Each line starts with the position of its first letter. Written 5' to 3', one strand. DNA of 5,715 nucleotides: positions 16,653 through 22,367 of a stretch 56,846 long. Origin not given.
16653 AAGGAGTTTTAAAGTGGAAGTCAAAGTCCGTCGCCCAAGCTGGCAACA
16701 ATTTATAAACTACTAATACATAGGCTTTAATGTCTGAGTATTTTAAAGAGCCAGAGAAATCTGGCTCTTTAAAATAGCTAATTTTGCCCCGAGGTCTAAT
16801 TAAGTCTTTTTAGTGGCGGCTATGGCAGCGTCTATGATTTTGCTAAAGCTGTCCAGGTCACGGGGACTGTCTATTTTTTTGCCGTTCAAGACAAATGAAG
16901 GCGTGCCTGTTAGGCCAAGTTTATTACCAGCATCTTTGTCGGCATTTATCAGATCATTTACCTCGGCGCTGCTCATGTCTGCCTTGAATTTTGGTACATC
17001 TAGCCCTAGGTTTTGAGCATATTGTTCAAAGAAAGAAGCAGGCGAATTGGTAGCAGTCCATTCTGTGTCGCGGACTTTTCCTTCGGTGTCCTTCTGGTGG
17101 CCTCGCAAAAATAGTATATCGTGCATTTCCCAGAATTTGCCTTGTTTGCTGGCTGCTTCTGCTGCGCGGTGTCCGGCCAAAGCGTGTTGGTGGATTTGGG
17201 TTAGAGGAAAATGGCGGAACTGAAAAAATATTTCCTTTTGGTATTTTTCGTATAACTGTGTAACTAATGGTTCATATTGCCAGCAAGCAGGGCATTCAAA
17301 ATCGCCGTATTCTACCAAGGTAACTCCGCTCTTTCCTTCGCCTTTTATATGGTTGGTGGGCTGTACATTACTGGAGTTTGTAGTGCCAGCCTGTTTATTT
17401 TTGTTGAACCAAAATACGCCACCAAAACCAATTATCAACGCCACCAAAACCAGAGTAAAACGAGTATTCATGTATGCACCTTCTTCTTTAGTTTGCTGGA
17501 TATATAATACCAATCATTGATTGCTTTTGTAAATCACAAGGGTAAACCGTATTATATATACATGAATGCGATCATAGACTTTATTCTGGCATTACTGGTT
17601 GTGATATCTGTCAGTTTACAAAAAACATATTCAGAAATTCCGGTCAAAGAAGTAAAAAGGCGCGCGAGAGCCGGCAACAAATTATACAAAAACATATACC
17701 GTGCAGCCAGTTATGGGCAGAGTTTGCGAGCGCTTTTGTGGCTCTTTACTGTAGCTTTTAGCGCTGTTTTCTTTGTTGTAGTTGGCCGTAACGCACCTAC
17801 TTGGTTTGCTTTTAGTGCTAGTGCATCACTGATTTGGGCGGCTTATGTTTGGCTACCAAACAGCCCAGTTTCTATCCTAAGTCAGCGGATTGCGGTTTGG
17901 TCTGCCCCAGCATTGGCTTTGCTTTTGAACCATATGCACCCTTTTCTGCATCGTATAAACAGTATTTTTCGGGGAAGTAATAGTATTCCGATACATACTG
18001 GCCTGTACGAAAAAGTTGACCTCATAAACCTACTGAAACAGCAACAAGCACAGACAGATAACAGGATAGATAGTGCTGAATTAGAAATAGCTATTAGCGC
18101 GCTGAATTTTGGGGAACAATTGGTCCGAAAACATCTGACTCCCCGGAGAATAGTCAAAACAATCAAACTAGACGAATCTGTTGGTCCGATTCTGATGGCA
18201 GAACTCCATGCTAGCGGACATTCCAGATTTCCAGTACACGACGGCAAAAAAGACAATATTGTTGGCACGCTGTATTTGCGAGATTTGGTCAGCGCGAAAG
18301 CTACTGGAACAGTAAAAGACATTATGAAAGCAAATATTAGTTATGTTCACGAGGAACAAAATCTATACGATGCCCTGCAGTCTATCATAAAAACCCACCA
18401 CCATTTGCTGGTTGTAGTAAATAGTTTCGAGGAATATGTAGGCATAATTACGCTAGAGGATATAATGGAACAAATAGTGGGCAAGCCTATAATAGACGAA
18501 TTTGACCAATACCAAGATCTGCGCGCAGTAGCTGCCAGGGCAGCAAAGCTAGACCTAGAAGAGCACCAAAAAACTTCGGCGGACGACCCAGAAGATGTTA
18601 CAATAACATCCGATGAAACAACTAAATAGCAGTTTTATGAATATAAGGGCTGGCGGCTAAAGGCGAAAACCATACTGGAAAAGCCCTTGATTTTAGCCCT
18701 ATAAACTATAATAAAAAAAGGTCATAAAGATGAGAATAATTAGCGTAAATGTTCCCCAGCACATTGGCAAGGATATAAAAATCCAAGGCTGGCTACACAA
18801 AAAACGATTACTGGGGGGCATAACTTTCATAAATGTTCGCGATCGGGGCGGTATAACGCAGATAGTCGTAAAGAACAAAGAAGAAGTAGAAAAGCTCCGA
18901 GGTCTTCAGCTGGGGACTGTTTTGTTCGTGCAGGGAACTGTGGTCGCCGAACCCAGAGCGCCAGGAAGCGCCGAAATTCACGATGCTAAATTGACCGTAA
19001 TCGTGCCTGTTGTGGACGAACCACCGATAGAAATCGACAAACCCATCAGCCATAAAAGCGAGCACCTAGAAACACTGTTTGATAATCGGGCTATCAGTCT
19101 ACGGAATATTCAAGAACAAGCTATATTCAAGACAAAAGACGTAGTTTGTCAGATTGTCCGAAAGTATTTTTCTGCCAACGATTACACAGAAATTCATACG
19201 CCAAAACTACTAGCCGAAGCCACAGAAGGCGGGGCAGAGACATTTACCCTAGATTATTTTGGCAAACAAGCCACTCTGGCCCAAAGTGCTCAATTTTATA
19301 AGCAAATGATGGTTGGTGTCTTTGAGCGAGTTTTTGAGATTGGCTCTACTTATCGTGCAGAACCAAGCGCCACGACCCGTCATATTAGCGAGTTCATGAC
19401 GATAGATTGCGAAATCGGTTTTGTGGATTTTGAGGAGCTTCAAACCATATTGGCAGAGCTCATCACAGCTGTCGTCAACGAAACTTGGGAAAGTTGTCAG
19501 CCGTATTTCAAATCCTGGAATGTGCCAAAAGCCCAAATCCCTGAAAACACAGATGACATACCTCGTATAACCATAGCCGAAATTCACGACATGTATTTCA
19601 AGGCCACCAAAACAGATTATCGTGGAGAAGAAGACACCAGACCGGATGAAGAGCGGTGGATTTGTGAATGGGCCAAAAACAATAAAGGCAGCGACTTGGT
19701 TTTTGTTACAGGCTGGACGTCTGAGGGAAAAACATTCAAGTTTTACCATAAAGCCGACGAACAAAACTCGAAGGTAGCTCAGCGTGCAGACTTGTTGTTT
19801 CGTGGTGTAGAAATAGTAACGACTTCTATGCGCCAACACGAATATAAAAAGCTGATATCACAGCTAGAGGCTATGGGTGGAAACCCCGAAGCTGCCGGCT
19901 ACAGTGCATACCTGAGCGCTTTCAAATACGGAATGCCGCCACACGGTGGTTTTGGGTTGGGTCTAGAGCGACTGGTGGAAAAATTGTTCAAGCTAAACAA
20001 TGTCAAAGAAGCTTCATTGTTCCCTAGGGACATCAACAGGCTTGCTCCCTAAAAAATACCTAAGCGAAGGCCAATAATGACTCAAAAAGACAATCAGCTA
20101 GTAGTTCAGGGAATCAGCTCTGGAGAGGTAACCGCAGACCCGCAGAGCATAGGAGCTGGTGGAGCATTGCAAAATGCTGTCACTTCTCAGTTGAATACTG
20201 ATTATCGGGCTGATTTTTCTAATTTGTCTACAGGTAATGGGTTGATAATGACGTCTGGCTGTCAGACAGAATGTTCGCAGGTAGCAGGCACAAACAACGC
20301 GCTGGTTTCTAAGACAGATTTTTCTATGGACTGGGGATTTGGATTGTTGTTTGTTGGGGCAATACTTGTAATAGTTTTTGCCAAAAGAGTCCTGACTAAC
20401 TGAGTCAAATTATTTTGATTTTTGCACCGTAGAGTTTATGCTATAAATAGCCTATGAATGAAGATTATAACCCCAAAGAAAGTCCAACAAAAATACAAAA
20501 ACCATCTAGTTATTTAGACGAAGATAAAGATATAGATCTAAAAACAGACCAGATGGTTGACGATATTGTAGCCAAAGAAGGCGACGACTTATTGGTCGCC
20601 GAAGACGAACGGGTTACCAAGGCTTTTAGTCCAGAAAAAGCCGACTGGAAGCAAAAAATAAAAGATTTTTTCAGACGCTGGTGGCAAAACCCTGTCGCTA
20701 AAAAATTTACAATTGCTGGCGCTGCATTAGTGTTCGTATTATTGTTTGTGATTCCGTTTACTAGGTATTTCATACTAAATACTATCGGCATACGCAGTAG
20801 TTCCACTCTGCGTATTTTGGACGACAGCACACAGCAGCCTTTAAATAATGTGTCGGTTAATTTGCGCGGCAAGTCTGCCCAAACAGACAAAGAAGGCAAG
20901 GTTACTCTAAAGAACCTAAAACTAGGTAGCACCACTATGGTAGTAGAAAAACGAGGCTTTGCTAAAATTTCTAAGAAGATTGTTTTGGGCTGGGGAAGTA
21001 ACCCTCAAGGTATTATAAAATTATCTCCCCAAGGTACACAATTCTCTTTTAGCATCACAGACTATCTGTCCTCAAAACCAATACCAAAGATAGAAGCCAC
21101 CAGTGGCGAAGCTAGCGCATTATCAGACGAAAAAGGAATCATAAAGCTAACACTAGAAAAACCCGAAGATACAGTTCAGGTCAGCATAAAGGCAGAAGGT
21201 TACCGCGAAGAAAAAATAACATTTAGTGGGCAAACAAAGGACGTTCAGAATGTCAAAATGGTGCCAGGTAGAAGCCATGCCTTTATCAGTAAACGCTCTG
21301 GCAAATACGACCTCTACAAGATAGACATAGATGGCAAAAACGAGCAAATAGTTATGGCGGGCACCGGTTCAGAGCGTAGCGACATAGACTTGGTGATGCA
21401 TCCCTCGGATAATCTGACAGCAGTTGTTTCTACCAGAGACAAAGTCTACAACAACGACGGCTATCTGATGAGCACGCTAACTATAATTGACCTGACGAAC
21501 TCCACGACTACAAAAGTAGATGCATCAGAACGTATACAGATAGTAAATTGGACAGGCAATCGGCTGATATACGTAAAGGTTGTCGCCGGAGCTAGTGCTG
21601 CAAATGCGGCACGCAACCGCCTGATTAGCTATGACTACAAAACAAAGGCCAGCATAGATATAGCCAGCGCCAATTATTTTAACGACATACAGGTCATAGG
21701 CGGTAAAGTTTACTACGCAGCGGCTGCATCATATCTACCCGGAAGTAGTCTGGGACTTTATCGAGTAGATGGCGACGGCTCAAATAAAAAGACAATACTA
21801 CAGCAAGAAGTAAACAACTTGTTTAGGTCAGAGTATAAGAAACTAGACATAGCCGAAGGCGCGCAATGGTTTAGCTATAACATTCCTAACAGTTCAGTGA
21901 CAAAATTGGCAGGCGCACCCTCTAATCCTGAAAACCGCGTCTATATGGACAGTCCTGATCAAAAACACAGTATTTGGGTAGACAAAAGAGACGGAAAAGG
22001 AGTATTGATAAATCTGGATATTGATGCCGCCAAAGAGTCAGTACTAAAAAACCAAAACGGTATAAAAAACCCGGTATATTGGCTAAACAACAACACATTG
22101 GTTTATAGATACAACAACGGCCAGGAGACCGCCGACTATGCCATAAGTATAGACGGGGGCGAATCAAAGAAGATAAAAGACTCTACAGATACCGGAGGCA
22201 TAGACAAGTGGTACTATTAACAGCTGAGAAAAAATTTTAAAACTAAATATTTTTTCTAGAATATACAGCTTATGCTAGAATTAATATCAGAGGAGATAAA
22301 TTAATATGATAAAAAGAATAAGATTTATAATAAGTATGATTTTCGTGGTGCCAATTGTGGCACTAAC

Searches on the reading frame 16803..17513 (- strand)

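Call 17: search_protein_families(library=pfam, proteins=[window:16803-17513:-], max_evalue=0.001)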
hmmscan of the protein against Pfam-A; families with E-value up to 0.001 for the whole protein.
window:16803-17513:- (237 aa): 3 families
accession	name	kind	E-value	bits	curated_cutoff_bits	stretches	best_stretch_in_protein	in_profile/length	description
PF13462.12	Thioredoxin_4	-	3.5e-23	83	23.2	1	52-229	3-165/165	Thioredoxin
PF01323.26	DSBA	-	5.5e-16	59.3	25.6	1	65-226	1-189/191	DSBA-like thioredoxin domain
PF13743.12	Thioredoxin_5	-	4.4e-11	43.3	27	1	160-211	114-165/186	Thioredoxin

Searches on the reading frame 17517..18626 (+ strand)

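Call 17: search_protein_families(library=pfam, proteins=[window:17517-18626:+], max_evalue=0.001)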
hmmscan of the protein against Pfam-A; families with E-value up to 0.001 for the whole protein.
window:17517-18626:+ (370 aa): 1 family
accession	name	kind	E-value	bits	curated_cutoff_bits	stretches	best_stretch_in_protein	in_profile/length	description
PF00571.33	CBS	-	1.1e-15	58.1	24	1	266-321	1-56/57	CBS domain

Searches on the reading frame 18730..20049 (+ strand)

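Call 17: search_protein_families(library=pfam, proteins=[window:18730-20049:+], max_evalue=0.001)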
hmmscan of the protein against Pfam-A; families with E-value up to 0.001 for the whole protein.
window:18730-20049:+ (440 aa): 2 families
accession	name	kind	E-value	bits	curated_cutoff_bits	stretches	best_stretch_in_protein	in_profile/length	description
PF00152.25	tRNA-synt_2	-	5.7e-73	246.1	25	1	114-434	3-307/308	tRNA synthetases class II (D, K and N)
PF01336.31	tRNA_anti-codon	-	4.5e-12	46.2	27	1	16-86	1-70/75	OB-fold nucleic acid binding domain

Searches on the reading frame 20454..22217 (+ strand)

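Call 17: search_protein_families(library=pfam, proteins=[window:20454-22217:+], max_evalue=0.001)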
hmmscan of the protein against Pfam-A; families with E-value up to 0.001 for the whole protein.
window:20454-22217:+ (588 aa): 2 families
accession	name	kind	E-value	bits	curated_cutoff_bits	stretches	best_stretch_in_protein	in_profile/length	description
PF13620.12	CarboxypepD_reg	-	4.8e-10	40.1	32.3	1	121-184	6-75/82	Carboxypeptidase regulatory-like domain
PF13715.12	CarbopepD_reg_2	-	1.1e-09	38.6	32.2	1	121-191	5-77/88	CarboxypepD_reg-like domain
